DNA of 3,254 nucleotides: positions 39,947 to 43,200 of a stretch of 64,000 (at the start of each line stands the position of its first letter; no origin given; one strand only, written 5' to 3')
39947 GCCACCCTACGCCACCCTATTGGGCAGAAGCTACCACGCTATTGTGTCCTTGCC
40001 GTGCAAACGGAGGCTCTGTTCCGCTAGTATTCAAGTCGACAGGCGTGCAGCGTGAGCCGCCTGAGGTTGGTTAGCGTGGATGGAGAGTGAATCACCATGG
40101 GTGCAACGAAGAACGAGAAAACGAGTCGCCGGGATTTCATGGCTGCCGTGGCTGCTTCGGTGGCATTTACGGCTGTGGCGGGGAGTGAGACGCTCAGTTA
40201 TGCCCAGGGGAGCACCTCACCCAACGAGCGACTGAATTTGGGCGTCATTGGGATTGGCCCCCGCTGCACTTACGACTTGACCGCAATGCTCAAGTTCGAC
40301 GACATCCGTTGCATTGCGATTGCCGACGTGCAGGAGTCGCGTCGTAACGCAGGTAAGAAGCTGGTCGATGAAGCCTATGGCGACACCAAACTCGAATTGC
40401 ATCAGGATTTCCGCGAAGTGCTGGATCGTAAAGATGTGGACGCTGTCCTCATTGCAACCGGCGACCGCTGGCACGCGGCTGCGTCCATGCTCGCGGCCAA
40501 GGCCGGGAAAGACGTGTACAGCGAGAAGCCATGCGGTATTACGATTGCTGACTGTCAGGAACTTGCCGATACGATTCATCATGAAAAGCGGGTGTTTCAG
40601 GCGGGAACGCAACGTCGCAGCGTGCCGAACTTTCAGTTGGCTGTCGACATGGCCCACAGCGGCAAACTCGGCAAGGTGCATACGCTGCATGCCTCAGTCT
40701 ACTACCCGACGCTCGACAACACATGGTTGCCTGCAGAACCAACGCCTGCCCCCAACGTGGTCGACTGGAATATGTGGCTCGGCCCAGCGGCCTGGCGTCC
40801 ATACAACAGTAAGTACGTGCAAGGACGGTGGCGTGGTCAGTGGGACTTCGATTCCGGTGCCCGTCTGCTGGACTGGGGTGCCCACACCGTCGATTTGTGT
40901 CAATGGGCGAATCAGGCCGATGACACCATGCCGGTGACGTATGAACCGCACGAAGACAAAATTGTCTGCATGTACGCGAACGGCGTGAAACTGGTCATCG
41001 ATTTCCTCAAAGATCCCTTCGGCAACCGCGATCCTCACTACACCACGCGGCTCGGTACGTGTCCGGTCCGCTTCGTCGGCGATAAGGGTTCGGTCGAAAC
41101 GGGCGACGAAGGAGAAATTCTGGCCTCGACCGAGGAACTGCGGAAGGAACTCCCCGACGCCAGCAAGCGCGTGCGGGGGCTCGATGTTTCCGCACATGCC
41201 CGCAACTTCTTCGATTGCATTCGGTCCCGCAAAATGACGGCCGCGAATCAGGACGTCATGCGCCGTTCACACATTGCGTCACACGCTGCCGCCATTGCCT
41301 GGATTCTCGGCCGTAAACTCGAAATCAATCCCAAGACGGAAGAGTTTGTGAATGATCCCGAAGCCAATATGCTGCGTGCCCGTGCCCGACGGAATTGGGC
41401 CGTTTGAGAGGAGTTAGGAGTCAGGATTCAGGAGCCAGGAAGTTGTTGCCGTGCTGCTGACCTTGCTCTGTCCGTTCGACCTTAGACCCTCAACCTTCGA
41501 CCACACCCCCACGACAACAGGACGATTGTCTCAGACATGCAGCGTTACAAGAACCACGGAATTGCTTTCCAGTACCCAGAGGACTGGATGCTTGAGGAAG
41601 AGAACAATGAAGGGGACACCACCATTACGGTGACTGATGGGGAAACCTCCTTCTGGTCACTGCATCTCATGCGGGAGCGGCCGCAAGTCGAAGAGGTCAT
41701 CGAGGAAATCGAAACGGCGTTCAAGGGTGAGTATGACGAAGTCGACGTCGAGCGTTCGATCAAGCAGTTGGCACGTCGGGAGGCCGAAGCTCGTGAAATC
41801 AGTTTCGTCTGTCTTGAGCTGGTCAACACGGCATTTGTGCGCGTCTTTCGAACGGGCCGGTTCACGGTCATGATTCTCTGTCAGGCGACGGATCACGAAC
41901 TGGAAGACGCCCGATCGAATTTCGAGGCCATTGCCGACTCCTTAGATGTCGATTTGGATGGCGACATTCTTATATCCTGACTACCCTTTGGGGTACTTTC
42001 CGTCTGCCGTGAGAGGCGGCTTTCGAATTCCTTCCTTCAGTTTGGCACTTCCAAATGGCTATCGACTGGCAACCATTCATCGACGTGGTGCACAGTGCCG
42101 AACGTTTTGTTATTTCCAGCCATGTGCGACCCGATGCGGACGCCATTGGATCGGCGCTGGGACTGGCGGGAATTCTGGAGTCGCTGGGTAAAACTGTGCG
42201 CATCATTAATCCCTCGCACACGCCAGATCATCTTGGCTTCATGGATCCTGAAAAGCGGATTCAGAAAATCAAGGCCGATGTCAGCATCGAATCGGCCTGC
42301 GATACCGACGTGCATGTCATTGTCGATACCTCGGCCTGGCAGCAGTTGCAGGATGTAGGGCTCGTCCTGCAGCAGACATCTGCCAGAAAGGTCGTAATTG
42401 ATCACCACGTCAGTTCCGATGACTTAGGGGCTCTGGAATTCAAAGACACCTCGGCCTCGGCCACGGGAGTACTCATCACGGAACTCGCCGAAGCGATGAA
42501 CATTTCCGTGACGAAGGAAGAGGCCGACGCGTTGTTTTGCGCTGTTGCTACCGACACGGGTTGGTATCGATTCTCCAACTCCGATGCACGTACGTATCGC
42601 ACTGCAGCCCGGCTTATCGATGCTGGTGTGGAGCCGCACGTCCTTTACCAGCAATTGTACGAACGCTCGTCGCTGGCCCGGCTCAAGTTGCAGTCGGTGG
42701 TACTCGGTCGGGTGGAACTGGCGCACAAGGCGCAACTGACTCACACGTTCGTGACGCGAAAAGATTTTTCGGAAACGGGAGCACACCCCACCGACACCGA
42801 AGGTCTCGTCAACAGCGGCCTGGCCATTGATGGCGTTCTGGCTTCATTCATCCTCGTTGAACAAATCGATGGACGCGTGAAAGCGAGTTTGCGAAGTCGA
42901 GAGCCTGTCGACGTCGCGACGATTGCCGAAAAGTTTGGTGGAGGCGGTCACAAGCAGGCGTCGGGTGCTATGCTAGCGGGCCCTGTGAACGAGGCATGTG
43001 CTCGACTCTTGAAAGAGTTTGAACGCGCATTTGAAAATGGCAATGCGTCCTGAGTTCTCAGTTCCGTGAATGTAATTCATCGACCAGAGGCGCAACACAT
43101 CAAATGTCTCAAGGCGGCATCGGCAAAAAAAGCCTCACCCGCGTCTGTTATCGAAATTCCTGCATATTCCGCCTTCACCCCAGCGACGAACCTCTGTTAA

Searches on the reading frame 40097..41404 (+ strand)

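Call 75: search_protein_families(library=pfam, proteins=[window:40097-41404:+], max_evalue=0.00001)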
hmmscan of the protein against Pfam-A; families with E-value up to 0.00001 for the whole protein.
window:40097-41404:+ (436 aa): 3 families
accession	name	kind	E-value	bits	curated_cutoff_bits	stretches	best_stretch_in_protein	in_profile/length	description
PF19051.5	GFO_IDH_MocA_C2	-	2.8e-26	93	23.3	2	214-283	44-112/254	Oxidoreductase family, C-terminal alpha/beta domain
PF01408.29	GFO_IDH_MocA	-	5.5e-13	50.1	24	1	47-170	2-119/120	Oxidoreductase family, NAD-binding Rossmann fold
PF22725.1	GFO_IDH_MocA_C3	-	3.4e-06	27.5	27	0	237-271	30-60/124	GFO/IDH/MocA C-terminal domain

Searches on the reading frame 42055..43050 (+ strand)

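Call 75: search_protein_families(library=pfam, proteins=[window:42055-43050:+], max_evalue=0.00001)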
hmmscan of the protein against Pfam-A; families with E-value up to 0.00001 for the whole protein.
window:42055-43050:+ (332 aa): 2 families
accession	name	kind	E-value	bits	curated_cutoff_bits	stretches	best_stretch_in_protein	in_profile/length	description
PF01368.27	DHH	-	4.6e-16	59.7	28.1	1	18-163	2-124/125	DHH family, N-terminal domain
PF02272.25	DHHA1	-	4.3e-13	50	25.9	1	240-327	10-101/102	DHHA1 domain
